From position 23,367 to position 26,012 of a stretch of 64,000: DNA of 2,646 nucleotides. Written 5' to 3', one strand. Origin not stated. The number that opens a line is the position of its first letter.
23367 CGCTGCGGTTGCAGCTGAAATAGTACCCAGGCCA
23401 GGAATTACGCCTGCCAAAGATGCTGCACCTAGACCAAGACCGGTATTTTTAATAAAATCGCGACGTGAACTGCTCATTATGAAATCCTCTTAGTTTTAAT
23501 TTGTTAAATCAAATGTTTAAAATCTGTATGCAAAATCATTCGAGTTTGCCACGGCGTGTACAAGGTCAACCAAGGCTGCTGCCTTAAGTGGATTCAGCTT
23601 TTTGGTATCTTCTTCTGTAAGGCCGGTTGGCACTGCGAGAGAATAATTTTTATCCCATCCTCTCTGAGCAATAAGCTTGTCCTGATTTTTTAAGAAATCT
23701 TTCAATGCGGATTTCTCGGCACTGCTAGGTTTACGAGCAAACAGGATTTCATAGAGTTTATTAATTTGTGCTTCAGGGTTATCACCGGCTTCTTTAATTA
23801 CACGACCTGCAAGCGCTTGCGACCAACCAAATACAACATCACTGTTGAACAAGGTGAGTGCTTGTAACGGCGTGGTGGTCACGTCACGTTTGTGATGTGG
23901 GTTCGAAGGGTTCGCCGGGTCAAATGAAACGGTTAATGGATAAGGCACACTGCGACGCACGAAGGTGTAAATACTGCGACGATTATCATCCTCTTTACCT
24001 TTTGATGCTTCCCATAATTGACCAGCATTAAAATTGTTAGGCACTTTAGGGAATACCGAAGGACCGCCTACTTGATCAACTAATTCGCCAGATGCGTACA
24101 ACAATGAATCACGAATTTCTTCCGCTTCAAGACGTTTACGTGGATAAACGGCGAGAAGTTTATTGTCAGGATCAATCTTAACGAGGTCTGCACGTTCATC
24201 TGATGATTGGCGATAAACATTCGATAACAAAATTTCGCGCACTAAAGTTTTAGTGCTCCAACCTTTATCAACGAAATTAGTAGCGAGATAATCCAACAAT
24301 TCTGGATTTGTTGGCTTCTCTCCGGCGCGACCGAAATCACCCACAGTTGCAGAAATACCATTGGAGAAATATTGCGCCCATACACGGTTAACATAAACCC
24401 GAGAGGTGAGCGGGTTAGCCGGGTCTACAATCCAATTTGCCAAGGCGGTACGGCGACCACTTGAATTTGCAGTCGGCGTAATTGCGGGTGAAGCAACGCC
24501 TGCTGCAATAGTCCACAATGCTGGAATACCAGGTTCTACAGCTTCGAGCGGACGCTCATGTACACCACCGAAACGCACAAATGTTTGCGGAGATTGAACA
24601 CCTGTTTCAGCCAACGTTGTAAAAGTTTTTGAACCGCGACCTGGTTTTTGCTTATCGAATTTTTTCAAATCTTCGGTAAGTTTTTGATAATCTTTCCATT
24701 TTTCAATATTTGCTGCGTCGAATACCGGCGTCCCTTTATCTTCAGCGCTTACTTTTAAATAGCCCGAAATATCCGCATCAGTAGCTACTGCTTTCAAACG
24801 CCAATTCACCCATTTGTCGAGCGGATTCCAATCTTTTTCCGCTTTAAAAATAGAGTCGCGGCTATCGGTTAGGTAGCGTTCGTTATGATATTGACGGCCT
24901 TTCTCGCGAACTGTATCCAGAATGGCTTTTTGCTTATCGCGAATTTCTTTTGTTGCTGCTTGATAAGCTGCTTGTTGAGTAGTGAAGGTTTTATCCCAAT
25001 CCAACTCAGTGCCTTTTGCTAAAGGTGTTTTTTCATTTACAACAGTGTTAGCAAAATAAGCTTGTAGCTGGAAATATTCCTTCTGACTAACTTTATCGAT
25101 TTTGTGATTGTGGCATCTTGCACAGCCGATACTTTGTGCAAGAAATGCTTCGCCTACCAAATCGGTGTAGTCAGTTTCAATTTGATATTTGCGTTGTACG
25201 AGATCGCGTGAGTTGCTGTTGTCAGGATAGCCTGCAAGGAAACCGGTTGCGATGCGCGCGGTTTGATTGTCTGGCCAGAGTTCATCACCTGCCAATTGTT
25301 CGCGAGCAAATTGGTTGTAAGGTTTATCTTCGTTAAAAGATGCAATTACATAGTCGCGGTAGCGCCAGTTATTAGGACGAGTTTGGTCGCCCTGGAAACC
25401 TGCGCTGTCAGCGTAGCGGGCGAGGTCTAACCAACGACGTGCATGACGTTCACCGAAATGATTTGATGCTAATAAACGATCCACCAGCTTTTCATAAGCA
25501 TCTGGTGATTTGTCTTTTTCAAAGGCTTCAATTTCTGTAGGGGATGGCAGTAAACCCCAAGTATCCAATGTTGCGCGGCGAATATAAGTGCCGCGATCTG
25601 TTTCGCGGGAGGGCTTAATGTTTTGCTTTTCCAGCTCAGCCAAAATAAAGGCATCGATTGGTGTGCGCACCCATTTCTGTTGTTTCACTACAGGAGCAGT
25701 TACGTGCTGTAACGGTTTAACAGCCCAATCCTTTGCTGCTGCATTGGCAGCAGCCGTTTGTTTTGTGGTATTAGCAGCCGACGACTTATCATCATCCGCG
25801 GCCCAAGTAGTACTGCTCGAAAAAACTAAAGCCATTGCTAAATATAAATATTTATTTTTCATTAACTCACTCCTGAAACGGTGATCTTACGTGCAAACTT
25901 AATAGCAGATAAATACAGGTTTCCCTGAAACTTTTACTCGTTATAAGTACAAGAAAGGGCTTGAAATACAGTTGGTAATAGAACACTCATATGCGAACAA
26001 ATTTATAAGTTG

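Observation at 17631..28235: Candidate uncharacterised sigma54-controlled uptake and processing module: TonB receptor, DUF1549/1553, DUF1501 and a sensor-less bEBP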

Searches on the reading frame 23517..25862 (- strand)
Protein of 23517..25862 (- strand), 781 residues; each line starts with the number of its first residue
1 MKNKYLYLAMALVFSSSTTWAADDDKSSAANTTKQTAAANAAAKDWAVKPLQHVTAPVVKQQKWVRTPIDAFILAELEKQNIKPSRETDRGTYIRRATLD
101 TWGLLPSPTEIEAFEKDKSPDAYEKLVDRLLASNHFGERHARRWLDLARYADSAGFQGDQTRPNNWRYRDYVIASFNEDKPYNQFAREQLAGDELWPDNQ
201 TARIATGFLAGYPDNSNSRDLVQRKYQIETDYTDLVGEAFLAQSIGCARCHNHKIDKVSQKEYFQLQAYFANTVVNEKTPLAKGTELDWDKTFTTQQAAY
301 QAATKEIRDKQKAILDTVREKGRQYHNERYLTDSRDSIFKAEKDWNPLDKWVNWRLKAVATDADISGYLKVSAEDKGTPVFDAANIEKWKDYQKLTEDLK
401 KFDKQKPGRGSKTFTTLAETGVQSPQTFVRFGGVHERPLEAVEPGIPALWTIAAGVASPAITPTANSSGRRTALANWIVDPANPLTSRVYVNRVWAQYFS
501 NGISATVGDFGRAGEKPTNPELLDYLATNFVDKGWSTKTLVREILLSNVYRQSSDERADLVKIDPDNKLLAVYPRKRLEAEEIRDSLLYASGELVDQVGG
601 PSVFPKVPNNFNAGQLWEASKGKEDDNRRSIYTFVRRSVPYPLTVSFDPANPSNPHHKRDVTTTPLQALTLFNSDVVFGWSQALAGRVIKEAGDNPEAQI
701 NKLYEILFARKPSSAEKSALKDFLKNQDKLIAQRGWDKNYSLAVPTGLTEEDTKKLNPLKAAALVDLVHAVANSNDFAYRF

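Call 3: search_protein_families(library=pfam, proteins=[window:23517-25862:-], max_evalue=0.001)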
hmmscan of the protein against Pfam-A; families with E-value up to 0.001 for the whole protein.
window:23517-25862:- (781 aa): 2 families
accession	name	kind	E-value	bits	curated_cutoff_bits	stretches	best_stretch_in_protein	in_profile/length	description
PF07587.16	PSD1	-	1.4e-91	306.7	28.5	1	470-724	1-244/244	Protein of unknown function (DUF1553)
PF07583.16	PSCyt2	-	3.7e-78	262.7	29.8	1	68-273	1-207/209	Protein of unknown function (DUF1549)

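Call 4: search_protein_families(library=ncbifam, proteins=[window:23517-25862:-], max_evalue=0.001)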
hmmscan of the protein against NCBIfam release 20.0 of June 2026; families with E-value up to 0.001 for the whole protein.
window:23517-25862:- (781 aa): 0 families

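Call 14: find_homologous_proteins(query=window:23517-25862:-, max_evalue=1e-10)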
Query window:23517-25862:- (781 aa): 7993 proteins with E <= 1e-10 among 8000 candidates; the best 120 are listed.
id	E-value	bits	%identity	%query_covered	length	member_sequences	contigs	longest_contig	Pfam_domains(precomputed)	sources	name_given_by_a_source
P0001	0.0e+0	1785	100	100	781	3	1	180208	PF07587.17,PF07583.17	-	-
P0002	0.0e+0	1631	91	100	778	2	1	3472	PF07587.17,PF07583.17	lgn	-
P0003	0.0e+0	1596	89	100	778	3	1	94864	PF07587.17,PF07583.17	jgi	jgi:hypothetical protein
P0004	0.0e+0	1231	70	100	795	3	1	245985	PF07587.17,PF07583.17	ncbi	-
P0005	0.0e+0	1227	70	100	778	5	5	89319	PF07587.17,PF07583.17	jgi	jgi:hypothetical protein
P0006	0.0e+0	1226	69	100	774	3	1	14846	PF07587.17,PF07583.17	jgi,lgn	-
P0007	0.0e+0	1225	69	100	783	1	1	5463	PF07587.17,PF07583.17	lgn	-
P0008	0.0e+0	1225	68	100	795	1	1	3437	PF07587.17,PF07583.17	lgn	-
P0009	0.0e+0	1224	69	100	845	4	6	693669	PF07587.17,PF07583.17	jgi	jgi:hypothetical protein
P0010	0.0e+0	1223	69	100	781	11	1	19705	PF07587.17,PF07583.17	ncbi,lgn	-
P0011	0.0e+0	1222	69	100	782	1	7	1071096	PF07587.17,PF07583.17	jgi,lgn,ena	-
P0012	0.0e+0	1222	69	100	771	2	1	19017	PF07587.17,PF07583.17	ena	-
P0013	0.0e+0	1221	69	100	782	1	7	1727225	PF07587.17,PF07583.17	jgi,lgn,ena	-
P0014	0.0e+0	1221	68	100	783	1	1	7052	PF07587.17,PF07583.17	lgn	-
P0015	0.0e+0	1219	68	100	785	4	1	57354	PF07587.17,PF07583.17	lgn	-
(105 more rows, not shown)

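Call 16: find_encoding_contigs(protein=P0001, flank=10000, max_places=3)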
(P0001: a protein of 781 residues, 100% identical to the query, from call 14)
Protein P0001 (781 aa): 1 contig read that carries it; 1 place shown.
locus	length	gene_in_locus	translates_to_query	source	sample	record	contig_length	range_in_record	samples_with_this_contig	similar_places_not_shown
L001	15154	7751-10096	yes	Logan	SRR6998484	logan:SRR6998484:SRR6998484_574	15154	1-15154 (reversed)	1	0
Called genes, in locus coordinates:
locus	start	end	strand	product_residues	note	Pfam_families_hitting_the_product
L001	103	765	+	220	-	PF14602:Hexapep_2 (faint), PF00132:Hexapep (weak)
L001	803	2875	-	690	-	PF05170:AsmA, PF05359:DUF748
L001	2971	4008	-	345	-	PF07224:Chlorophyllase (weak), PF10340:Say1_Mug180, PF00135:COesterase, PF20434:BD-FAE, PF07859:Abhydrolase_3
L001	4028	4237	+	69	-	-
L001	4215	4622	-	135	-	PF09945:DUF2177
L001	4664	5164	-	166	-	PF01243:PNPOx_N, PF16242:Pyrid_ox_like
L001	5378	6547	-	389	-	PF00158:Sigma54_activat, PF14532:Sigma54_activ_2, PF07728:AAA_5, PF25601:AAA_lid_14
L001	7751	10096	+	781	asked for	PF07583:PSCyt2, PF07587:PSD1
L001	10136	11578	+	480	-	PF07394:DUF1501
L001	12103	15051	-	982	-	PF07715:Plug, PF00593:TonB_dep_Rec_b-barrel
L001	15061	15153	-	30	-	?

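Call 17: find_related_loci(query=A1, collection=genome_contigs, flank=10000)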
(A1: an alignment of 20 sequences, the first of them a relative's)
Query A1 (781 aa) in genome_contigs; peptide patterns used: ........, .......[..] (x = any residue, [..] = any of these).
600 stretches matched a pattern (row limit reached: there are more); 590 encode a relative of the query (tblastn E <= 1e-3); the best 80 are kept; 80 distinct loci.
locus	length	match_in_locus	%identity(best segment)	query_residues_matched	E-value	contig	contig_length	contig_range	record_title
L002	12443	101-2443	69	1-781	0e+0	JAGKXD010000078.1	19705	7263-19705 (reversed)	MAG: Cellvibrionaceae bacterium isolate P9_D7_14 P9_D7_14_397, whole genome shotgun sequence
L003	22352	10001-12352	67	1-781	0e+0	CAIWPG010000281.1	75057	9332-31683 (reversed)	MAG: uncultured Oxalobacteraceae bacterium isolate B12_bin-2784 genome assembly, contig: bin-2784:281/384, whole genome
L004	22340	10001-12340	68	11-781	0e+0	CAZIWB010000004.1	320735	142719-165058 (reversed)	MAG TPA_asm: uncultured Cellvibrionaceae bacterium isolate SRP193066_co1_141 genome assembly, contig: NODE_50_length_320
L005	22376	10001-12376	67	1-781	0e+0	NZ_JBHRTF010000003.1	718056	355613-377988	Cellvibrio fontiphilus strain KCTC 52237 soapdenovo_K_105_3, whole genome shotgun sequence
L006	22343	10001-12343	66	1-781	0e+0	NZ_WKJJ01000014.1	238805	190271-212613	Pseudoduganella rivuli strain FT92W NODE_14_length_238805_cov_20.158259_14, whole genome shotgun sequence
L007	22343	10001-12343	66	1-781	0e+0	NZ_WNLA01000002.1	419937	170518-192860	Pseudoduganella ginsengisoli strain KCTC 42409 NODE_2_length_419937_cov_30.011734_2, whole genome shotgun sequence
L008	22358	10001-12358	65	1-781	0e+0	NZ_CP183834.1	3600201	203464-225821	Ampullimonas aquatilis strain LMG 28208 chromosome, complete genome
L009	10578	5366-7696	65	1-781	0e+0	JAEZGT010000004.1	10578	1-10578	MAG: Proteobacteria bacterium isolate OH_CDB_110 k127_1751536, whole genome shotgun sequence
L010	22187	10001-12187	69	50-781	0e+0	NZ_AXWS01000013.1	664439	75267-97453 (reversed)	Derxia gummosa DSM 723 H566DRAFT_scaffold00004.4_C, whole genome shotgun sequence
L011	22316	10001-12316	66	4-781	0e+0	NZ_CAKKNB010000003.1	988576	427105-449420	Aquabacterium sp. CECT 9606 isolate UB60; 180319 A20MB 6, whole genome shotgun sequence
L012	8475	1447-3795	64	1-781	0e+0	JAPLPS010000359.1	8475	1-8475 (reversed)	MAG: Polaromonas sp. isolate LacPavin_0920_WC12_MAG_62_10 LacPavin_0920_WC12_scaffold_68586, whole genome shotgun sequen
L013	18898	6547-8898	64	1-781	0e+0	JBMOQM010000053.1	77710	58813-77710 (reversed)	MAG: Pseudomonadota bacterium isolate Betzabe_MAG154 MAG154_53, whole genome shotgun sequence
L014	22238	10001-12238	66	41-781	0e+0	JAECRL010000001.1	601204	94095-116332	MAG: Burkholderiales bacterium isolate AER3_2 diesel_EC_AER3_1_length_601209_cov_205, whole genome shotgun sequence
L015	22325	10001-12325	63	6-781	0e+0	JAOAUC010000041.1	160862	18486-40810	MAG: Zoogloea oleivorans isolate AF21_PE0_T1_S7_64_23 T1_S7_28_length_160862_cov_14, whole genome shotgun sequence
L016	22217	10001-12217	65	46-781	0e+0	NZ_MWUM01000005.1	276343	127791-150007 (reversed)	Zoogloea sp. LCSB751 NODE_5_length_276343_cov_49.585_ID_9, whole genome shotgun sequence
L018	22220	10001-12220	63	50-781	0e+0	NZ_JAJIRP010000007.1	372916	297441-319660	Paucibacter sp. B2R-40 Scaffold7, whole genome shotgun sequence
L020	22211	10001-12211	61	46-781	0e+0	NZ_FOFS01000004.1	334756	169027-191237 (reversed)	Solimonas aquatica strain DSM 25927, whole genome shotgun sequence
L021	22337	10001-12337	67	1-781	0e+0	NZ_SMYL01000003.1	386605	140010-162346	Sapientia aquatica strain SA-152 NODE_3_length_386605_cov_53.323874, whole genome shotgun sequence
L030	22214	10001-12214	58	41-781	0e+0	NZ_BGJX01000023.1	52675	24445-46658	Methylosinus sp. Ce-a6 Cea6_023, whole genome shotgun sequence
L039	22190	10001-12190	56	43-781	0e+0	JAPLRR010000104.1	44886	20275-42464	MAG: Methylococcales bacterium isolate LacPavin_0920_WC57_MAG_48_27 LacPavin_0920_WC57_scaffold_35979, whole genome shot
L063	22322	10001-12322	62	1-781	0e+0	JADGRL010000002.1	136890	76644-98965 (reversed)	MAG: Gallionella sp. isolate Chersky.15_73 contig-100_2, whole genome shotgun sequence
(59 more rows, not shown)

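Call 29: search_solved_structures(query=A1, max_evalue=1, show_alignments=1)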
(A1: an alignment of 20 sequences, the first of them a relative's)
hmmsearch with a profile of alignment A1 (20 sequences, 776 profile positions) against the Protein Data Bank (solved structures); distinct sequences matched with E-value up to 1: 1.
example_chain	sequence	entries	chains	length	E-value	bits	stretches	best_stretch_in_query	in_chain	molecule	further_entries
9de9_A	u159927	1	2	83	0.66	11.3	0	109-147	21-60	HE-B11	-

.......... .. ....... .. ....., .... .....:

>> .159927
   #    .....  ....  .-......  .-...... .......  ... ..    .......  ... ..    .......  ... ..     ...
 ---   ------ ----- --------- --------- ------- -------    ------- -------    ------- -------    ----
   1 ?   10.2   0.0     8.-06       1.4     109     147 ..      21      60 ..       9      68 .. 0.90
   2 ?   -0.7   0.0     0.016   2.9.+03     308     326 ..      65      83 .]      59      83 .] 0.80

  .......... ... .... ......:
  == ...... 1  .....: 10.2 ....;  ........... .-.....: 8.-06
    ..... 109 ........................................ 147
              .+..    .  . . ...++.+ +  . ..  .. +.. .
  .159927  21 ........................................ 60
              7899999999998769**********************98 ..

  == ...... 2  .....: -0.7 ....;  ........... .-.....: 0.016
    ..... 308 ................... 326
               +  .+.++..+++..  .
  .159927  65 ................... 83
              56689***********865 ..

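Call 46: find_encoding_contigs(protein=P0003, flank=10000, max_places=2)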
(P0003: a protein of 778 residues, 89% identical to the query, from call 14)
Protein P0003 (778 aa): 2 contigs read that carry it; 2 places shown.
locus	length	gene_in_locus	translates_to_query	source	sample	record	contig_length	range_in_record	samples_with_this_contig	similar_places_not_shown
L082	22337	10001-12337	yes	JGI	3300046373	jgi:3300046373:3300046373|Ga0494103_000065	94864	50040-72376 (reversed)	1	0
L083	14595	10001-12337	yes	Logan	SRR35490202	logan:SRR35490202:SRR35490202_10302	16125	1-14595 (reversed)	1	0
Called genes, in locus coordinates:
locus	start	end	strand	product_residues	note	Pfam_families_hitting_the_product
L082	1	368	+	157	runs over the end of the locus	PF21813:DUF6882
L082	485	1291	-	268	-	-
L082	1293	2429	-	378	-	PF00015:MCPsignal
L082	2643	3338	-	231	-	PF00849:PseudoU_synth_2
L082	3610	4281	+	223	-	PF25087:GMPPB_C (faint), PF00132:Hexapep (weak), PF14602:Hexapep_2 (weak)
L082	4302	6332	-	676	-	PF05170:AsmA, PF05359:DUF748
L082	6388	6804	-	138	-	PF09945:DUF2177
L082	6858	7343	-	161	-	PF01243:PNPOx_N, PF16242:Pyrid_ox_like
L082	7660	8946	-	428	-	PF00158:Sigma54_activat, PF14532:Sigma54_activ_2, PF07728:AAA_5 (weak), PF25601:AAA_lid_14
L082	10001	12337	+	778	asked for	PF07583:PSCyt2, PF07587:PSD1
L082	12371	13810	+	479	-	PF07394:DUF1501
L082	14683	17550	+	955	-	PF07715:Plug, PF00593:TonB_dep_Rec_b-barrel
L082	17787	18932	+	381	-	PF13374:TPR_10 (faint), PF00515:TPR_1 (faint), PF07719:TPR_2 (faint), PF13181:TPR_8 (faint), PF13424:TPR_12 (faint), PF13431:TPR_17 (faint), PF13428:TPR_14 (faint), PF14559:TPR_19 (faint)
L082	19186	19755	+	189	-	PF01169:GDT1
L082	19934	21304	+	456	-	PF00270:DEAD, PF04851:ResIII (weak), PF00271:Helicase_C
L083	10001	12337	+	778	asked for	PF07583:PSCyt2, PF07587:PSD1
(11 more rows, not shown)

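Call 47: find_encoding_contigs(protein=P0004, flank=10000, max_places=2)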
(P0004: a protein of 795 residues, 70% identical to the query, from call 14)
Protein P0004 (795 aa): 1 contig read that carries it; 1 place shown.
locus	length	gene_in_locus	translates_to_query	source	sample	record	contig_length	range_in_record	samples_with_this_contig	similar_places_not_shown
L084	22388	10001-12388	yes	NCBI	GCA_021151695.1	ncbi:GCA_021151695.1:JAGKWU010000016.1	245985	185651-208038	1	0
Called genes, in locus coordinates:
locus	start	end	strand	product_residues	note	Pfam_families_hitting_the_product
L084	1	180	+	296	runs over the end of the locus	PF23678:YqhI, PF01738:DLH, PF00326:Peptidase_S9 (faint), PF08840:BAAT_C (faint)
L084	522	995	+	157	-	-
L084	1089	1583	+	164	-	-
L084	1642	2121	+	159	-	PF20349:DUF6644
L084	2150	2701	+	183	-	-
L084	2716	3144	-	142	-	PF06983:3-dmu-9_3-mt, PF00903:Glyoxalase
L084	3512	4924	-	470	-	PF00884:Sulfatase, PF16347:SGSH_C (weak), PF14707:Sulfatase_C (weak)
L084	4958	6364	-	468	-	PF05935:Arylsulfotrans, PF14269:Arylsulfotran_2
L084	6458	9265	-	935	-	PF07715:Plug, PF00593:TonB_dep_Rec_b-barrel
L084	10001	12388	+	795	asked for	PF07583:PSCyt2, PF07587:PSD1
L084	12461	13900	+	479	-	PF07394:DUF1501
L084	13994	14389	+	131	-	-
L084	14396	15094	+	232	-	PF13442:Cytochrome_CBB3 (faint), PF00034:Cytochrom_C (weak)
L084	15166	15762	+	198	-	PF00578:AhpC-TSA, PF08534:Redoxin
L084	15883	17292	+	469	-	PF00089:Trypsin, PF10459:Peptidase_S46 (faint), PF13365:Trypsin_2, PF14685:PDZ_Tricorn (faint), PF00595:PDZ, PF13180:PDZ_2, PF17820:PDZ_6, PF00595:PDZ (weak)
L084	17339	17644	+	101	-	PF02416:TatA_B_E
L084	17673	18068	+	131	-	PF02416:TatA_B_E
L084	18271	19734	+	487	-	PF00753:Lactamase_B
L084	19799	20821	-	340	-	PF02615:Ldh_2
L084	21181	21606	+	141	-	PF19649:DUF6152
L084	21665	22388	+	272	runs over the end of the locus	-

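Call 58: search_protein_families(library=pfam, proteins=[L004:3500-4933:-, L004:4947-6365:-, L003:5801-6745:-, L003:6742-7854:-, L003:17345-18865:+, L005:2491-5838:-, L005:1229-2434:-, L039:15738-17411:+, L003:304-714:-, L003:714-1436:-], max_evalue=0.0001)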
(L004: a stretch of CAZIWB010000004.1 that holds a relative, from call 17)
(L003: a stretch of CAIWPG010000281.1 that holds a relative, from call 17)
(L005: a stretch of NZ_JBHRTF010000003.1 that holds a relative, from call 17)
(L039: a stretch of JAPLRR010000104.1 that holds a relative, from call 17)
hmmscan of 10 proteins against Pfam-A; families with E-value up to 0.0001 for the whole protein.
L004:3500-4933:- (477 aa): 4 families
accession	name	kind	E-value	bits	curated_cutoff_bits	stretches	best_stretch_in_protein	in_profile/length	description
PF00884.28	Sulfatase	-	8.2e-67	226.1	25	1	42-357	1-300/301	Sulfatase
PF16347.10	SGSH_C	-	2.5e-07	31.4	29.3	1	316-443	11-149/154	N-sulphoglucosamine sulphohydrolase, C-terminal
PF01663.27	Phosphodiest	-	8.1e-06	26.1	23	1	206-303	139-224/342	Type I phosphodiesterase / nucleotide pyrophosphatase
PF14707.11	Sulfatase_C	-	1.3e-05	26.2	30.9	0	413-457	57-104/127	C-terminal region of aryl-sulfatase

L004:4947-6365:- (472 aa): 2 families
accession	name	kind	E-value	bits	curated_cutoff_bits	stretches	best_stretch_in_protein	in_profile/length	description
PF05935.17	Arylsulfotrans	-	1.4e-28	100.4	24.2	1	57-405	31-341/374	Arylsulfotransferase (ASST)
PF14269.12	Arylsulfotran_2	-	1e-22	81.4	27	1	113-416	30-299/301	Arylsulfotransferase (ASST)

L003:5801-6745:- (314 aa): 2 families
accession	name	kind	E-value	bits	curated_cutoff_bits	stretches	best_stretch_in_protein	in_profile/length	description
PF03466.25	LysR_substrate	-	2.4e-39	135.3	28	1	89-292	2-201/209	LysR substrate binding domain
PF00126.33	HTH_1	-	9.2e-15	54.8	26.6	1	3-64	1-60/60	Bacterial regulatory helix-turn-helix protein, lysR family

L003:6742-7854:- (370 aa): 5 families
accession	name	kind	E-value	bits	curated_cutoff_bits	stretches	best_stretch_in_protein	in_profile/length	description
PF00005.33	ABC_tran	-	1.3e-38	133.2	25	1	18-164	1-136/137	ABC transporter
PF17850.7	CysA_C_terminal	-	6.7e-15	55.8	29.7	1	241-283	1-43/43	CysA C-terminal regulatory domain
PF12857.13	TOBE_3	-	4.9e-11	42.8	27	1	291-345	5-59/59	TOBE-like domain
PF13304.12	AAA_21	-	1e-10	42.7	27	1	82-198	171-301/304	AAA domain, putative AbiEii toxin, Type IV TA system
PF02463.25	SMC_N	-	1.7e-08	34.6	40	1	15-212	10-213/220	RecF/RecN/SMC N terminal domain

L003:17345-18865:+ (506 aa): 6 families
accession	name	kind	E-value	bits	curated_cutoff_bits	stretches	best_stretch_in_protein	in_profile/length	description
PF13365.12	Trypsin_2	-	4.8e-36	125.1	27.6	1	131-262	1-144/144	Trypsin-like peptidase domain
PF13180.12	PDZ_2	-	2e-21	76.5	27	2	303-392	3-80/80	PDZ domain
PF00089.32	Trypsin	-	1.8e-17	64.3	20.6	1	131-283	27-214/220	Trypsin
PF17820.7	PDZ_6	-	5.6e-16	58.5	27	1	327-381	1-54/54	PDZ domain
PF00595.29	PDZ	-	1.7e-15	57.5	23.2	2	299-379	8-80/81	PDZ domain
PF10459.15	Peptidase_S46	-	1.9e-05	24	22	0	117-150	34-68/698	Peptidase S46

L005:2491-5838:- (1115 aa): 2 families
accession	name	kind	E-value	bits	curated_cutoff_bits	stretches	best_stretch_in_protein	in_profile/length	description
PF00873.25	ACR_tran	-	3.7e-198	661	28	1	27-1097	1-1021/1021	AcrB/AcrD/AcrF family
PF03176.21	MMPL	-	1.5e-05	24.6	20.5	1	906-1094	108-300/333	MMPL family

L005:1229-2434:- (401 aa): 3 families
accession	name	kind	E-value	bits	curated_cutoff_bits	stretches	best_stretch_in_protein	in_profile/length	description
PF16576.10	HlyD_D23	-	1.8e-21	76.9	30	1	94-310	18-214/214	Barrel-sandwich domain of CusB or HlyD membrane-fusion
PF13437.12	HlyD_3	-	5.5e-21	75.7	22.2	1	207-307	2-106/106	HlyD family secretion protein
PF13533.13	Biotin_lipoyl_2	-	6.2e-05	23.2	29.8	0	207-230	3-26/32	Biotin-lipoyl like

L039:15738-17411:+ (557 aa): 1 family
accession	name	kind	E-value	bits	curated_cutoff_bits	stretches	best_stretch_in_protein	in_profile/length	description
PF03929.21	PepSY_TM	-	6.3e-16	59.5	28.8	1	10-310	2-201/295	PepSY-associated TM region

L003:304-714:- (136 aa): 1 family
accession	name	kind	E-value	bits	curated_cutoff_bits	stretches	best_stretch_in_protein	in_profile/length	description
PF02472.21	ExbD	-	1.5e-28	99.8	25.4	1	14-134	6-127/128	Biopolymer transport protein ExbD/TolR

L003:714-1436:- (240 aa): 1 family
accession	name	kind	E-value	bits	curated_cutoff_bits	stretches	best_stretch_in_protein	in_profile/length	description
PF01618.21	MotA_ExbB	-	1.8e-31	109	22.9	1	96-199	22-125/127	MotA/TolQ/ExbB proton channel family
